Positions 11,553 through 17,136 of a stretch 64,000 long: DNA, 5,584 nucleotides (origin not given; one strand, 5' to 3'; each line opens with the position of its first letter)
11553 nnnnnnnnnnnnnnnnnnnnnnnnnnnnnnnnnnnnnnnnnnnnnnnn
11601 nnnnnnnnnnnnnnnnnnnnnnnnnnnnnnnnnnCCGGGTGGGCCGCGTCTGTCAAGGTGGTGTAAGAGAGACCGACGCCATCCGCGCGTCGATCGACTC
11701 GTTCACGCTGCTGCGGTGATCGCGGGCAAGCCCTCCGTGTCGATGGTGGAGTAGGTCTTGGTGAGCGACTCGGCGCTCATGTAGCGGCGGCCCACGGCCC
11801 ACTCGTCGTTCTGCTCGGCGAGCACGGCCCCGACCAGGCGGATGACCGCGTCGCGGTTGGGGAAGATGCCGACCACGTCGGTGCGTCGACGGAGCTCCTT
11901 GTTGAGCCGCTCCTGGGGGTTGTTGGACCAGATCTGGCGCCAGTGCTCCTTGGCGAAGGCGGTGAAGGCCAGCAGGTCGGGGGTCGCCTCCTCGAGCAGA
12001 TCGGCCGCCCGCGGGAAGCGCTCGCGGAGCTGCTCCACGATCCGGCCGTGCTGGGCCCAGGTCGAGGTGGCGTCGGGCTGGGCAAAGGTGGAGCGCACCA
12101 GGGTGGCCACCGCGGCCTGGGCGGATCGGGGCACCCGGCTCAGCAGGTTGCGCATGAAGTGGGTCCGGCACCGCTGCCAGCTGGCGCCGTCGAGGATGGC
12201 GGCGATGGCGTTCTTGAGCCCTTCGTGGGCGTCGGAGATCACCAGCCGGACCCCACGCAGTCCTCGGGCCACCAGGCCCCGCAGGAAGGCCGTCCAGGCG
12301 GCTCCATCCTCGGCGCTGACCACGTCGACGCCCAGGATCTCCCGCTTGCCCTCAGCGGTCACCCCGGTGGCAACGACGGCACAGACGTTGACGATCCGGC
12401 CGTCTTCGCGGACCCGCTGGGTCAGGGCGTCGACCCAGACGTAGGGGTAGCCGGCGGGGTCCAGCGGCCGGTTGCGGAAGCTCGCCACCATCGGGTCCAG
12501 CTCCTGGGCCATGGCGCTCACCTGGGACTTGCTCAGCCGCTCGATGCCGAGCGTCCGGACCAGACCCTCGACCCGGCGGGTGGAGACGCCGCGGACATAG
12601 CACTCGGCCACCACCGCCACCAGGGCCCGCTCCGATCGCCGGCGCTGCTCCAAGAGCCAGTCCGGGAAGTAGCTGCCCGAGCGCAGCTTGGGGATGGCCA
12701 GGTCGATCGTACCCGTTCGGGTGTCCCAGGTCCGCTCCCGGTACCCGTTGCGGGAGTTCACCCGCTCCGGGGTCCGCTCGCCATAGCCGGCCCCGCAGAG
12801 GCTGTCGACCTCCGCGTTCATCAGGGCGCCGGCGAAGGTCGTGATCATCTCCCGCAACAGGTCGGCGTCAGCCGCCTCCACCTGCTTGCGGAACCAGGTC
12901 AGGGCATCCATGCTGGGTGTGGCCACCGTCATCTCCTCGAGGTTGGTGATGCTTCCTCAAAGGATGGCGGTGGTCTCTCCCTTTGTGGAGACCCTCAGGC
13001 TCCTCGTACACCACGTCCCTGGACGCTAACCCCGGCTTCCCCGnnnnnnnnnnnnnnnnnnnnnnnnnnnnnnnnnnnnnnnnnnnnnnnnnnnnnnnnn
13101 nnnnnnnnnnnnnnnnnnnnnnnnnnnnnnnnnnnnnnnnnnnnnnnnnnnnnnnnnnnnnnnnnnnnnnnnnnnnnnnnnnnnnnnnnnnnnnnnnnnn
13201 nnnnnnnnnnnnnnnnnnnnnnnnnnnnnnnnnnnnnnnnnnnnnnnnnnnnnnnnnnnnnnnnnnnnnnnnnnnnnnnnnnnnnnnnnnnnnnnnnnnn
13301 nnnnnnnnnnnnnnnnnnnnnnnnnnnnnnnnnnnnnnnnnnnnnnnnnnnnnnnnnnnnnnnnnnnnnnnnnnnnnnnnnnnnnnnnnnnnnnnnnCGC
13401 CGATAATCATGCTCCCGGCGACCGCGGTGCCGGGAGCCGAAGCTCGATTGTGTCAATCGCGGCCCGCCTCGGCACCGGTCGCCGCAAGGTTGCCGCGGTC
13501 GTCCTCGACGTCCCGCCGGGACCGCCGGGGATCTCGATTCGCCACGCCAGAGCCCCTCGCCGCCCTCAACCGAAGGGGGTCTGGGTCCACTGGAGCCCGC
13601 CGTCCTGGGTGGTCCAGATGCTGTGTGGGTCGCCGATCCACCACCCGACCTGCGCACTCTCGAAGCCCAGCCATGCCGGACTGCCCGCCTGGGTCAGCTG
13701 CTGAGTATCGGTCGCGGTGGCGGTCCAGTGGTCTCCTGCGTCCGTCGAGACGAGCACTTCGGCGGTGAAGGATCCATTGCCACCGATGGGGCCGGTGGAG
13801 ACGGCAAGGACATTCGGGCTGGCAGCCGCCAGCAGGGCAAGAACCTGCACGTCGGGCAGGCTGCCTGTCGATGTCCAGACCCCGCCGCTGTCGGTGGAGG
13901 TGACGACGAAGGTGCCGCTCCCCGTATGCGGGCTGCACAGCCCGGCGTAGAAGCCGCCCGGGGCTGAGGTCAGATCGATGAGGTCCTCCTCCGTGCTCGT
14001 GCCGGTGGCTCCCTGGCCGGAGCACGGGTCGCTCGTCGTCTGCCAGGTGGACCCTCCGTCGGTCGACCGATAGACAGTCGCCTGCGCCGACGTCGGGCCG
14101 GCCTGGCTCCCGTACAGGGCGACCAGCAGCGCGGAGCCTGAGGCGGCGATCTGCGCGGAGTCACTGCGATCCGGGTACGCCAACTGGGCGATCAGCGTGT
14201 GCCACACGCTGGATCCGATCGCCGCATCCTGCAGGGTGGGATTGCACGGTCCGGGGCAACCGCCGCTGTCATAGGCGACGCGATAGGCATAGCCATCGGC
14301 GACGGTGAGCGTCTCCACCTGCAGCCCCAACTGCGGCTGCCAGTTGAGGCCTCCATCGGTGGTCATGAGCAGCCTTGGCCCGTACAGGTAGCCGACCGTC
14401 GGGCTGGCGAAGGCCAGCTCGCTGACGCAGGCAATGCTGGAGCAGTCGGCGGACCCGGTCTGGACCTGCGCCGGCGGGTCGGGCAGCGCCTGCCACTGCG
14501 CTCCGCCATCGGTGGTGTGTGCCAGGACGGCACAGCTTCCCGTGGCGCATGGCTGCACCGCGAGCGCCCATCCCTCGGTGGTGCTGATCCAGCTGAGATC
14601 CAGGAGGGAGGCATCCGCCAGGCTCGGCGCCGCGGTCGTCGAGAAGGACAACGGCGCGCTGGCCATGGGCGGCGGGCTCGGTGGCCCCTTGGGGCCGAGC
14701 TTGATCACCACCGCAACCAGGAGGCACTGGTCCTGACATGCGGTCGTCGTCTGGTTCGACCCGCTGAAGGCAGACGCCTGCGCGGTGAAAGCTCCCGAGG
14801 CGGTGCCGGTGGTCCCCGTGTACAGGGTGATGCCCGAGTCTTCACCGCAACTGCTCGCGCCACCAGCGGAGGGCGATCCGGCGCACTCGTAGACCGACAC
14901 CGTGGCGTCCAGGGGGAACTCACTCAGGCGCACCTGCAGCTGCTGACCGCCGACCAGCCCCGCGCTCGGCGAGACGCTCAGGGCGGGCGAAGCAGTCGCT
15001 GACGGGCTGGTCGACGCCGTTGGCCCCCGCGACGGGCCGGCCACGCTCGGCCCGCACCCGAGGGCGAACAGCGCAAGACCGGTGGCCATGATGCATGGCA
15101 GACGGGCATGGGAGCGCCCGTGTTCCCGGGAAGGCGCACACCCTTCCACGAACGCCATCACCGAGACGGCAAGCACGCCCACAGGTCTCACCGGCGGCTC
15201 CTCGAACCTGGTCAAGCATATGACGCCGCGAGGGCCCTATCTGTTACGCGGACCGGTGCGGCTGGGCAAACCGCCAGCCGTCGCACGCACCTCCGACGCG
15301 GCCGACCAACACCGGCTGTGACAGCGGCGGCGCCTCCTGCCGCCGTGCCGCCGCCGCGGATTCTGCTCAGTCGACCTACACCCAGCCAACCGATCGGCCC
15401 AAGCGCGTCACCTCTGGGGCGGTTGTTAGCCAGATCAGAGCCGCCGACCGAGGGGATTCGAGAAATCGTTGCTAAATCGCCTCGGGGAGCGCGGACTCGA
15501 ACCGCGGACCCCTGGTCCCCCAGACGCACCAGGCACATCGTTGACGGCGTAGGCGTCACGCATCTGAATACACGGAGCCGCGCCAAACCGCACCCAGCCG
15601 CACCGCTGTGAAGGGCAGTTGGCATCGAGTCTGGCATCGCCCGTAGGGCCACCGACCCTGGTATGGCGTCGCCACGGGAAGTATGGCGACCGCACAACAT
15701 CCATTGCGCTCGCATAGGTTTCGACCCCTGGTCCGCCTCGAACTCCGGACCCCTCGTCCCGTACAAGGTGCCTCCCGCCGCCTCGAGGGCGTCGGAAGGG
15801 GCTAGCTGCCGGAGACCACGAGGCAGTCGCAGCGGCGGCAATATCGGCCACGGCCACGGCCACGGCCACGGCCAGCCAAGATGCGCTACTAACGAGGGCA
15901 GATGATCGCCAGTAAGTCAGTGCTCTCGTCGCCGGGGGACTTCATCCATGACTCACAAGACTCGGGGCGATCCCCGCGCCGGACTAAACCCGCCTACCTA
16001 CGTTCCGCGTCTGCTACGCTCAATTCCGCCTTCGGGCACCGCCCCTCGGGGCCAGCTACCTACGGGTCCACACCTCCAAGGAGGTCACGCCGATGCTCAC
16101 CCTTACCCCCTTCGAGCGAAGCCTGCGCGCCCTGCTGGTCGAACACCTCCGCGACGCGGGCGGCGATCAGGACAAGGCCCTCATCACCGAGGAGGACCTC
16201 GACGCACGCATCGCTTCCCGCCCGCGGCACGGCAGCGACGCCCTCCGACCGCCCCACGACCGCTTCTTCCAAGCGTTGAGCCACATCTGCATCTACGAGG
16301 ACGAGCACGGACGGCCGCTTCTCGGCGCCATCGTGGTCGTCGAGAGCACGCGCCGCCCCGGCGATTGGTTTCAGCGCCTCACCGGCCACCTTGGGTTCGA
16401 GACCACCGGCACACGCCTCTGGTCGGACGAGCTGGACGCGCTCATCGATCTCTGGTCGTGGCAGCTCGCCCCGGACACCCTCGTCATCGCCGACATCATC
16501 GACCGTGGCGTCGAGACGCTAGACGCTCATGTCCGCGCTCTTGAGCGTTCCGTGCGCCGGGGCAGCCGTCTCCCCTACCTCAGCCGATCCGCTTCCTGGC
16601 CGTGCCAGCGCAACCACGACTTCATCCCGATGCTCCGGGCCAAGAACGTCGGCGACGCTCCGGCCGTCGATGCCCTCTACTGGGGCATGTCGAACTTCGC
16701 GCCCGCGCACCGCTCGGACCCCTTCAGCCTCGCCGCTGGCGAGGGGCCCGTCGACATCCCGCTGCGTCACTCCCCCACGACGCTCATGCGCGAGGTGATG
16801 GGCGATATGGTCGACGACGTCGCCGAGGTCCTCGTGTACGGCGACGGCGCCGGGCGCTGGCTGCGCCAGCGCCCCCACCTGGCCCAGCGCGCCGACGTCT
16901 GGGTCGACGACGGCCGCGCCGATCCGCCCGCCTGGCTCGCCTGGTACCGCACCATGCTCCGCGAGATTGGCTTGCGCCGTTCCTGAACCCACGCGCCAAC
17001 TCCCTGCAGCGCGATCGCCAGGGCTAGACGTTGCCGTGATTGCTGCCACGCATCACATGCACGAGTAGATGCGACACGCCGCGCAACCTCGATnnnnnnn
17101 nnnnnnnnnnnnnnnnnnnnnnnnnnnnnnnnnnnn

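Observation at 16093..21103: Orphan gene block inside the island: PIN-domain/TM fusion, TM protein, 500-aa and 166-aa unknowns - candidate uncharacterised conflict/defence module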

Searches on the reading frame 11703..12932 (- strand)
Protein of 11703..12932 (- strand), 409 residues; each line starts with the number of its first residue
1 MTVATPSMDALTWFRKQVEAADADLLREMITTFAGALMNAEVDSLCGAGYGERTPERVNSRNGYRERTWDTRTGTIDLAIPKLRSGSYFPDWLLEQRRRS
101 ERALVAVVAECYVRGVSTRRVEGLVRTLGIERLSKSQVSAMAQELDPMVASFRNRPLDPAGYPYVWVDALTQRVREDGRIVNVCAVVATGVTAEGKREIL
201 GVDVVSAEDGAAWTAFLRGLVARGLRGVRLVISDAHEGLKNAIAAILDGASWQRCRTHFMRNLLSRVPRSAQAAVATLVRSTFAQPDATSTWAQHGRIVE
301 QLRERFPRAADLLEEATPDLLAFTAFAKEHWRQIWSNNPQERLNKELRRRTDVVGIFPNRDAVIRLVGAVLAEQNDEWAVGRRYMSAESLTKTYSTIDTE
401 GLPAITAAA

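Call 8: search_protein_families(library=pfam, proteins=[window:11703-12932:-], max_evalue=0.01)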
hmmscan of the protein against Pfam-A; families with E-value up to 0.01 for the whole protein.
window:11703-12932:- (409 aa): 2 families
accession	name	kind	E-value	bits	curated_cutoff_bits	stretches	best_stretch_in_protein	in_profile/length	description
PF00872.24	Transposase_mut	-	4.1e-135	450.9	21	1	15-379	15-377/379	Transposase, Mutator family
PF10551.15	MULE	-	5.1e-07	30.5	27.6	1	185-262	17-99/99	MULE transposase domain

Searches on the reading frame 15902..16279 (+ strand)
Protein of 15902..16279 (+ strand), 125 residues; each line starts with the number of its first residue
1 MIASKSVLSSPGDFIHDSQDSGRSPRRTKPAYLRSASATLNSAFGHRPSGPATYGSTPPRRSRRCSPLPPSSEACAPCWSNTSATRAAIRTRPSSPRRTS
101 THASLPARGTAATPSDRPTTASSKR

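Call 70: search_protein_families(library=pfam, proteins=[window:15902-16279:+], max_evalue=0.01)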
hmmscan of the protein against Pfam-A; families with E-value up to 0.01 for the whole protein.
window:15902-16279:+ (125 aa): 0 families

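Call 98: search_protein_families(library=padloc, proteins=[window:15902-16279:+], max_evalue=0.01)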
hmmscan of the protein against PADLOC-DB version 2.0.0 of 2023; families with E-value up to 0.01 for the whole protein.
window:15902-16279:+ (125 aa): 0 families

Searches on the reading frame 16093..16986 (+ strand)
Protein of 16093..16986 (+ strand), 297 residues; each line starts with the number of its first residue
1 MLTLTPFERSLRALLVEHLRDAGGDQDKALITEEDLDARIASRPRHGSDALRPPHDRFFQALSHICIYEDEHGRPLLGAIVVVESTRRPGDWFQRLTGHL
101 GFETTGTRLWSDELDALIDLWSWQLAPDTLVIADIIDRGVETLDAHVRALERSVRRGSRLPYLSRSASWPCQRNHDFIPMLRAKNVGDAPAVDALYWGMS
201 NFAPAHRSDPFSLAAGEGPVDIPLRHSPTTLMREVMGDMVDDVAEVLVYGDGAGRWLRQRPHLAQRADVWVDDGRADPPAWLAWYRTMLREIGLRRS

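Call 4: search_protein_families(library=pfam, proteins=[window:16093-16986:+], max_evalue=1)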
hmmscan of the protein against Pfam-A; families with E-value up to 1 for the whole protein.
window:16093-16986:+ (297 aa): 0 families

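Call 5: search_protein_families(library=padloc, proteins=[window:16093-16986:+], max_evalue=1)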
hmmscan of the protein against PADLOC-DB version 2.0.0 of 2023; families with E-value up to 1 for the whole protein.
window:16093-16986:+ (297 aa): 0 families

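Call 6: search_protein_families(library=ncbifam, proteins=[window:16093-16986:+], max_evalue=1)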
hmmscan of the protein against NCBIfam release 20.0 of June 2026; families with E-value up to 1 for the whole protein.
window:16093-16986:+ (297 aa): 0 families

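Call 35: search_protein_families(library=phrogs, proteins=[window:16093-16986:+], max_evalue=0.1)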
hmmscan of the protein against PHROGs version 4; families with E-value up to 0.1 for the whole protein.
window:16093-16986:+ (297 aa): 1 family
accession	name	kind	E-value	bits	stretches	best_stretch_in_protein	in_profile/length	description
phrog_33506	-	unknown function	0.071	14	0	130-194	60-121/146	-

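Call 53: search_protein_representatives(protein=window:16093-16986:+)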
Query: 297 residues. Proteins with E-value up to 0.001 (for the whole library): 49; up to 1e-10: 13; up to 1e-30: 3. The best 49 are listed.
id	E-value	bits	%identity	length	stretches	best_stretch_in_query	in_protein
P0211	4.1e-200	680.1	100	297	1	1-297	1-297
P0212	4.5e-84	299.0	50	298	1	1-297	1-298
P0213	5.3e-59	216.6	45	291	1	1-290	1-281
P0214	5.0e-27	111.6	49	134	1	34-158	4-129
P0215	1.1e-24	103.8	44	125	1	1-122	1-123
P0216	6.3e-16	75.1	39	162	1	1-161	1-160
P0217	4.2e-14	69.1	35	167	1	1-154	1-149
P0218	1.3e-12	64.2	38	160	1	1-154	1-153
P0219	1.0e-11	61.3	38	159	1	1-143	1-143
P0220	1.5e-11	60.7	40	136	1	57-158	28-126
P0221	2.2e-11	60.2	38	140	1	4-128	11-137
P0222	5.1e-11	59.0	38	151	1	1-129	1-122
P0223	8.6e-11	58.3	37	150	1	3-122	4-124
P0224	3.9e-10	56.1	36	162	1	1-156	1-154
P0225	7.5e-10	55.2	37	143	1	1-152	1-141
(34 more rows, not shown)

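Call 55: search_protein_families(library=pfam, alignment_id=A3, max_evalue=0.1)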
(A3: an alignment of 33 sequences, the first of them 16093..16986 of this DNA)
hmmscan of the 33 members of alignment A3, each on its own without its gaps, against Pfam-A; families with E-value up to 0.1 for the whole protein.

A. member 1, window:16093-16986:+ (297 aa): 0 families

B. families by the number of members that match (of 33 scanned): 5 families
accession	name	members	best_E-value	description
PF21077.3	GDH_ACT3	1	0.0072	Glutamate dehydrogenase, ACT3 domain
PF12995.12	DUF3879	1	0.017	Domain of unknown function, E. rectale Gene description (DUF3879)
PF19749.4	DUF6236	1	0.048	Family of unknown function (DUF6236)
PF16823.10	tPilZ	1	0.076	Atypical PilZ domain, cyclic di-GMP receptor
PF05029.18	TIMELESS_C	1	0.09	Timeless PAB domain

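Call 76: list_cluster_members(proteins=[window:16093-16986:+, window:18166-18858:-, window:20603-21103:-, P0121, window:23356-24648:-])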
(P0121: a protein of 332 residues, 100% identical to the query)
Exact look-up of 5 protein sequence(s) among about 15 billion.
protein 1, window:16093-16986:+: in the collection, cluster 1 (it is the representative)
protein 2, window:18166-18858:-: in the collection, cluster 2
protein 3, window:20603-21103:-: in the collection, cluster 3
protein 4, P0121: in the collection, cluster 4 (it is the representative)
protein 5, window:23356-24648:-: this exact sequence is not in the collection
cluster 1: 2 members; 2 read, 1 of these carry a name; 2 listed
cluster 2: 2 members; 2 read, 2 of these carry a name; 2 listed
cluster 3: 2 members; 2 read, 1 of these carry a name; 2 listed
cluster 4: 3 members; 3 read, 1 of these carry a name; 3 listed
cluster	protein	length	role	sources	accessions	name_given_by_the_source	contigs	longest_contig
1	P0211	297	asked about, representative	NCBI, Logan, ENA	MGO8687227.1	MAG: hypothetical protein ACLQT7_08625 [Candidatus Dormibacteria bacterium]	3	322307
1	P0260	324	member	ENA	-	-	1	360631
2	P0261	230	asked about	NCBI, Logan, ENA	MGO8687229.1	MAG: hypothetical protein ACLQT7_08635 [Candidatus Dormibacteria bacterium]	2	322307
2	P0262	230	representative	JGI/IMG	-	hypothetical protein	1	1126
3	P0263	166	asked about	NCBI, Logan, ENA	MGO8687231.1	MAG: DUF6650 family protein [Candidatus Dormibacteria bacterium]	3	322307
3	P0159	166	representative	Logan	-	-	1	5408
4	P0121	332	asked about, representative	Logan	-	-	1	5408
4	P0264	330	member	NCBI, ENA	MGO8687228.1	MAG: hypothetical protein ACLQT7_08630 [Candidatus Dormibacteria bacterium]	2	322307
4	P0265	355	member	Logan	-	-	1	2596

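Call 84: search_solved_structures(query=A3, max_evalue=10)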
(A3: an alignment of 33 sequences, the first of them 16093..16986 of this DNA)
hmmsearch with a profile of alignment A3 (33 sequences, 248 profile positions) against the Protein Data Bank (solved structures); distinct sequences matched with E-value up to 10: 5.
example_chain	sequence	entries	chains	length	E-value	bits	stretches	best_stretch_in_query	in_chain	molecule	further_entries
2fcw_A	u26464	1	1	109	0.14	15.3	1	120-183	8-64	Alpha-2-macroglobulin receptor-associated protein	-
2ftu_A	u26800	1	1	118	0.15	15.2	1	120-182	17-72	Alpha-2-macroglobulin receptor-associated protein, domain 3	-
3frv_A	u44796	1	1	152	0.73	12.9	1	120-185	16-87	Charged multivesicular body protein 3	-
4uz2_A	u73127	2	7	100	1.6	11.8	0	90-107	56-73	CELL WALL-BINDING ENDOPEPTIDASE-RELATED PROTEIN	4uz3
5lec_A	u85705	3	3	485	3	10.9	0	5-31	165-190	DDD_D12_12_D12_12_D12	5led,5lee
